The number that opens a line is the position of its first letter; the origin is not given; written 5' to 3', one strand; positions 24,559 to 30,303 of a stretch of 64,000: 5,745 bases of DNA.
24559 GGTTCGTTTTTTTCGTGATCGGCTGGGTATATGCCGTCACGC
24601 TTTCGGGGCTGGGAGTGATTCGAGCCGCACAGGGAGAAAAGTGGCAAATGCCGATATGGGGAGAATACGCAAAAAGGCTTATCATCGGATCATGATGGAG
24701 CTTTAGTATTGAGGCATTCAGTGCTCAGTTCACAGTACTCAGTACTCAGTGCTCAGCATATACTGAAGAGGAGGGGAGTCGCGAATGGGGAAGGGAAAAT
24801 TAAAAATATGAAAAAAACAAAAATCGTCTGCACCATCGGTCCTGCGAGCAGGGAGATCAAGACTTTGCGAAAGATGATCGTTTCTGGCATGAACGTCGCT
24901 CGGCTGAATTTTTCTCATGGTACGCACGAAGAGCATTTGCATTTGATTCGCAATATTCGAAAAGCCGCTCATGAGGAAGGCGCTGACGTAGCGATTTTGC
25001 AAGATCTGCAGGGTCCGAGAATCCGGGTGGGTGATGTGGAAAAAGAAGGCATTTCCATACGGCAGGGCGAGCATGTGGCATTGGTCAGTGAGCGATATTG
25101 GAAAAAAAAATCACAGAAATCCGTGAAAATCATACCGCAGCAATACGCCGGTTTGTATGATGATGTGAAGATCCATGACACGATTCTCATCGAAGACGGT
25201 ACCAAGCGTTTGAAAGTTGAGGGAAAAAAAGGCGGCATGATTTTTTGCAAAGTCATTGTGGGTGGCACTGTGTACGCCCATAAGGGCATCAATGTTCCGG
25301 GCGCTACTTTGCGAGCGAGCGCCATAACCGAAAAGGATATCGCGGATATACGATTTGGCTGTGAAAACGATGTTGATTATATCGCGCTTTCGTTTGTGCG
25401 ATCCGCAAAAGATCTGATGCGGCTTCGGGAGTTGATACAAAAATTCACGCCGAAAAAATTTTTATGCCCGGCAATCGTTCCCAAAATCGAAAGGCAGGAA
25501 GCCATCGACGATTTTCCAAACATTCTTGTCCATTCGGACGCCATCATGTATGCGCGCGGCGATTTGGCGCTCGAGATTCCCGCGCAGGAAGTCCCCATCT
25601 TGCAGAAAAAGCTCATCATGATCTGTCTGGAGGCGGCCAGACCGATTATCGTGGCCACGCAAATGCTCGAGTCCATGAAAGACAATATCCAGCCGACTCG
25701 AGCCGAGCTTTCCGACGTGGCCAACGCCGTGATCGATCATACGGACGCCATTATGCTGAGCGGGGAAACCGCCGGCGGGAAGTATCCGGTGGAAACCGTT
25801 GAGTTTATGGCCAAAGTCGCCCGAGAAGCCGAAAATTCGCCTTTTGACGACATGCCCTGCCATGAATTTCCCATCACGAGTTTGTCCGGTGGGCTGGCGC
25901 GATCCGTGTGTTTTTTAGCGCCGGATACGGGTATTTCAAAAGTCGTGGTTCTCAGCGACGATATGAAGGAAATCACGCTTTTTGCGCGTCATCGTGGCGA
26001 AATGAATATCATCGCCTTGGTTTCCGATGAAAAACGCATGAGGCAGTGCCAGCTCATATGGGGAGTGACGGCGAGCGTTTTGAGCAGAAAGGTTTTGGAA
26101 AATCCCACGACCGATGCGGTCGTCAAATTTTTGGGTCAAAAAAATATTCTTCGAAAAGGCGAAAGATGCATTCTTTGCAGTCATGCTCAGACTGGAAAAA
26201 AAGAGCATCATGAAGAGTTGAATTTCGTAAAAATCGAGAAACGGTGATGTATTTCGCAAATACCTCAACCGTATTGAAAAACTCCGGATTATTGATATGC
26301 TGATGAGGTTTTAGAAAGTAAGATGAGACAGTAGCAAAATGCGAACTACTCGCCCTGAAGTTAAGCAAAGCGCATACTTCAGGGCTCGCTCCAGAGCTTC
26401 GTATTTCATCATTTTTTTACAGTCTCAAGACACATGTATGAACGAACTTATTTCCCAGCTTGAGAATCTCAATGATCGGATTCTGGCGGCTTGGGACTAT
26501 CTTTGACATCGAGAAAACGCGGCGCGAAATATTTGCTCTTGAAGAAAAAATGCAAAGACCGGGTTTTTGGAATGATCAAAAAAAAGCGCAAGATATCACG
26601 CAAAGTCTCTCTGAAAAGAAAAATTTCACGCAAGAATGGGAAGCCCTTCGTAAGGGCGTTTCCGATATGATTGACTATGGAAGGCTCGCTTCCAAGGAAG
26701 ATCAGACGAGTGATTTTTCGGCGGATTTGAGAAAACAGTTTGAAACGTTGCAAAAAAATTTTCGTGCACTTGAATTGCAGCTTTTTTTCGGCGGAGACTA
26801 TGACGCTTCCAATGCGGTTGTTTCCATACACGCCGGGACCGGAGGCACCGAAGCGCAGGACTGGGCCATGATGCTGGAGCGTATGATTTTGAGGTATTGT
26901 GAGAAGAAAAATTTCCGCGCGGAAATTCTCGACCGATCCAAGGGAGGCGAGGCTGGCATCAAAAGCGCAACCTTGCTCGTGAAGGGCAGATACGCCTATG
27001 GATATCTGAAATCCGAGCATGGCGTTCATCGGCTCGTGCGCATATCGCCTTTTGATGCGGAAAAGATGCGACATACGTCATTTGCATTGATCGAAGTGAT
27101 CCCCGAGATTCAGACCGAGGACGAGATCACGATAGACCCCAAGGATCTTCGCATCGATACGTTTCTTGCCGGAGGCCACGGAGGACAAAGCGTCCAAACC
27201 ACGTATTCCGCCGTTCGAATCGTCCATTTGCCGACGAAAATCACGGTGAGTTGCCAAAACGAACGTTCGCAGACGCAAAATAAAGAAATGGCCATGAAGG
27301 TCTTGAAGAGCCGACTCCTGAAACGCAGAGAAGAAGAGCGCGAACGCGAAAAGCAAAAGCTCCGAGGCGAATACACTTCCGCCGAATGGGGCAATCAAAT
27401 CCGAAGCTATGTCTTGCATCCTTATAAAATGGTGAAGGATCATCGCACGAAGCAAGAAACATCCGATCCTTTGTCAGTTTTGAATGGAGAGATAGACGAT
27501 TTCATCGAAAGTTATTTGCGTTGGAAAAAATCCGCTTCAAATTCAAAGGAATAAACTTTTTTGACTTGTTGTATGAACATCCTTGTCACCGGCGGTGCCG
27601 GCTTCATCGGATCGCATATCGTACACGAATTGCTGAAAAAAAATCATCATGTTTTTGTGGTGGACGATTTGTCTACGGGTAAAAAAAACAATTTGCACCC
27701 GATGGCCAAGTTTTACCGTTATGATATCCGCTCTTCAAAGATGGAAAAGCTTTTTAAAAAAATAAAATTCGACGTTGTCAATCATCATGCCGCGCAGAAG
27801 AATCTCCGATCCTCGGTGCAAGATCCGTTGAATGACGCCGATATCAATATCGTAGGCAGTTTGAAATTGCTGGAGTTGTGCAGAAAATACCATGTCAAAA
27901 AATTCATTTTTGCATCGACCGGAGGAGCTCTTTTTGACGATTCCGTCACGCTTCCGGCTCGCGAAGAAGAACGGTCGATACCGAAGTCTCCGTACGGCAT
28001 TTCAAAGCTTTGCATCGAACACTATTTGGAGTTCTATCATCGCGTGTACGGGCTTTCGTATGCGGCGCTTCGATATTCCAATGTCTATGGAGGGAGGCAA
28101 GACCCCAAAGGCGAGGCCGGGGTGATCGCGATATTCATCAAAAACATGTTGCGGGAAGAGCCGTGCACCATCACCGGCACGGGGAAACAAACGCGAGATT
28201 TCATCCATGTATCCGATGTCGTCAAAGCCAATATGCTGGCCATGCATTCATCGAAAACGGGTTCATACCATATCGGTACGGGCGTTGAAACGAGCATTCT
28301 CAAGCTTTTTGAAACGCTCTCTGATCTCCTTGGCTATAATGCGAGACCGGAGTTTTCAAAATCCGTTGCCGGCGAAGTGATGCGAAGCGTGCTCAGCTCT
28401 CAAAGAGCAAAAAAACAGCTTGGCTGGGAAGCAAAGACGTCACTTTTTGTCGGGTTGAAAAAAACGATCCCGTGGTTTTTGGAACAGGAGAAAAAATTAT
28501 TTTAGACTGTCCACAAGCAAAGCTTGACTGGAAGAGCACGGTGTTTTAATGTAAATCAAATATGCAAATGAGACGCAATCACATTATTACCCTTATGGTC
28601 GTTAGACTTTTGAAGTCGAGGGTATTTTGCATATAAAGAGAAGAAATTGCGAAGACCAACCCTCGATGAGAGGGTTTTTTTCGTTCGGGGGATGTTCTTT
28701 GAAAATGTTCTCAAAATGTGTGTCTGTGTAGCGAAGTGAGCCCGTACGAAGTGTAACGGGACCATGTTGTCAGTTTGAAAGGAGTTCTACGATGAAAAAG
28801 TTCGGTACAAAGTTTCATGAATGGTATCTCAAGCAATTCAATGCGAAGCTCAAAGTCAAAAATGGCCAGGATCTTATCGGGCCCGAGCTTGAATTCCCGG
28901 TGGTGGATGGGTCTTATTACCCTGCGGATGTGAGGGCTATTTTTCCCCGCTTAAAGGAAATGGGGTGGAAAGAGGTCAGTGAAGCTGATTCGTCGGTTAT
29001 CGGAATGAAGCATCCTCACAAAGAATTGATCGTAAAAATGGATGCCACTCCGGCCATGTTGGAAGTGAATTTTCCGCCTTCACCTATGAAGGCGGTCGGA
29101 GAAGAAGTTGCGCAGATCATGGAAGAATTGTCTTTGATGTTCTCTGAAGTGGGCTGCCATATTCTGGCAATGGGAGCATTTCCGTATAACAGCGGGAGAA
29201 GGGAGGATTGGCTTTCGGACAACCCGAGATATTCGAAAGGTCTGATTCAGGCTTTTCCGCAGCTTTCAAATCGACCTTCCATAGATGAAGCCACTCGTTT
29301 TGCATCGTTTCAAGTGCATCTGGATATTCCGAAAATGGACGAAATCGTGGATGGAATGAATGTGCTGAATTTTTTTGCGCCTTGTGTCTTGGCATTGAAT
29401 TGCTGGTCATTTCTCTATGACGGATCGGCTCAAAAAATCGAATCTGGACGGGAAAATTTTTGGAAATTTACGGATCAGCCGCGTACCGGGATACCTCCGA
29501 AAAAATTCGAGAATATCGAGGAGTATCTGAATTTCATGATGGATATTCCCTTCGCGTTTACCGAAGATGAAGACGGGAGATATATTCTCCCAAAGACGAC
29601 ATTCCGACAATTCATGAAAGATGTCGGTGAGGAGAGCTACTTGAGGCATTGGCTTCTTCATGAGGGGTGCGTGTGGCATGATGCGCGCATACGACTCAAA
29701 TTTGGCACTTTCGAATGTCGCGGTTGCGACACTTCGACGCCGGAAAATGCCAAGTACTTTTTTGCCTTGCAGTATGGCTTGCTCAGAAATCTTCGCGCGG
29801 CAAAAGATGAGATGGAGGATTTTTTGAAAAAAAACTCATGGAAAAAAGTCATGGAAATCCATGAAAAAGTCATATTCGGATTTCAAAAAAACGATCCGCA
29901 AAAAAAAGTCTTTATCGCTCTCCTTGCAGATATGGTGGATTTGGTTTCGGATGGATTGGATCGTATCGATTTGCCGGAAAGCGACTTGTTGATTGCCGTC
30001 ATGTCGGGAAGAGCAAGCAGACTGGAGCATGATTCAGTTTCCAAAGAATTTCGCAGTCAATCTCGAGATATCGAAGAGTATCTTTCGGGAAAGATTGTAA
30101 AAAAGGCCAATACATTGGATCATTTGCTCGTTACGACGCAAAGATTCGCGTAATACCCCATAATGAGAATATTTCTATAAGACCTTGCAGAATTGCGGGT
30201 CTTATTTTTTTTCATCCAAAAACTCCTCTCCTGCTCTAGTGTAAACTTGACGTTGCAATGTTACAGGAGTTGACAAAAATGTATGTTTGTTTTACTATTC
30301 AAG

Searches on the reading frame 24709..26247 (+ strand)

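Call 61: search_protein_families(library=pfam, proteins=[window:24709-26247:+], max_evalue=0.00001)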
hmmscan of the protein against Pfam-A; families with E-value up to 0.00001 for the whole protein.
window:24709-26247:+ (512 aa): 2 families
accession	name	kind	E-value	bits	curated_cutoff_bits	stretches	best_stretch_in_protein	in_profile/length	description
PF00224.27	PK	-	1.2e-112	376.7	30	1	34-364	1-328/328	Pyruvate kinase, barrel domain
PF02887.21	PK_C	-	2.9e-12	47.1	28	1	397-500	4-107/114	Pyruvate kinase, alpha/beta domain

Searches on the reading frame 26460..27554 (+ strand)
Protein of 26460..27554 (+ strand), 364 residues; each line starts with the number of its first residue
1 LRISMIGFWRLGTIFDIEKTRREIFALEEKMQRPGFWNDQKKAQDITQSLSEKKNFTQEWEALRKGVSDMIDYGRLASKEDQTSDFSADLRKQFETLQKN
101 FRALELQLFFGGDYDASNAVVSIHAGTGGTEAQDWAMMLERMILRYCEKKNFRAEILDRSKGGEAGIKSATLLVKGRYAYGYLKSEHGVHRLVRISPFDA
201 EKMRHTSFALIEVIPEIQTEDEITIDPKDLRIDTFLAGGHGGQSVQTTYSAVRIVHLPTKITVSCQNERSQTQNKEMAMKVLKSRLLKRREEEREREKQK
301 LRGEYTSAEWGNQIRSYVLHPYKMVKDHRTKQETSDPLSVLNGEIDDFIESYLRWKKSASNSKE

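Call 61: search_protein_families(library=pfam, proteins=[window:26460-27554:+], max_evalue=0.00001)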
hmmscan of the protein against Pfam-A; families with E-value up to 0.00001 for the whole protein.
window:26460-27554:+ (364 aa): 2 families
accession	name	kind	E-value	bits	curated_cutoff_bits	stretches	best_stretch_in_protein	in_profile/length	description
PF03462.23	PCRF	-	1.6e-51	175.3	24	1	22-210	3-193/194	PCRF domain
PF00472.26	RF-1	-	8.9e-39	132.5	35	1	221-329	3-116/116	RF-1 domain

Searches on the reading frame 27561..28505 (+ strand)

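Call 61: search_protein_families(library=pfam, proteins=[window:27561-28505:+], max_evalue=0.00001)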
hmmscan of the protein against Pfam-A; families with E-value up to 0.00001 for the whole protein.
window:27561-28505:+ (314 aa): 7 families
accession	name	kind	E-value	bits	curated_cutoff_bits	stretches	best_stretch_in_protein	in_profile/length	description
PF01370.27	Epimerase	-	2.4e-61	207.6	20.9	1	7-239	1-240/240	NAD dependent epimerase/dehydratase family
PF16363.11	GDP_Man_Dehyd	-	3.7e-54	184.8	27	1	8-301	1-331/332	GDP-mannose 4,6 dehydratase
PF02719.21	Polysacc_synt_2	-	4.3e-21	75.8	20.2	1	7-266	1-257/293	Polysaccharide biosynthesis protein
PF01073.25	3Beta_HSD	-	1.1e-17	64.5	22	1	8-229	1-230/280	3-beta hydroxysteroid dehydrogenase/isomerase family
PF04321.23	RmlD_sub_bind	-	1e-16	61.3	27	1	5-268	1-245/287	RmlD substrate binding domain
PF07993.18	NAD_binding_4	-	8.2e-14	51.8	20.1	1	57-183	78-212/258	Male sterility protein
PF13460.12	NAD_binding_10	-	2.3e-06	28.1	27.2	1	11-157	1-132/184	NAD(P)H-binding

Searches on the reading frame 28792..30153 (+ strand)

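Call 61: search_protein_families(library=pfam, proteins=[window:28792-30153:+], max_evalue=0.00001)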
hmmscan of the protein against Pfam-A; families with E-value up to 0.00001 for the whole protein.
window:28792-30153:+ (453 aa): 1 family
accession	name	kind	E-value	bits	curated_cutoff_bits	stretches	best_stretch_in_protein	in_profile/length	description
PF04107.18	GCS2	-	5e-11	42.9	21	1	90-318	47-243/291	Glutamate-cysteine ligase family 2(GCS2)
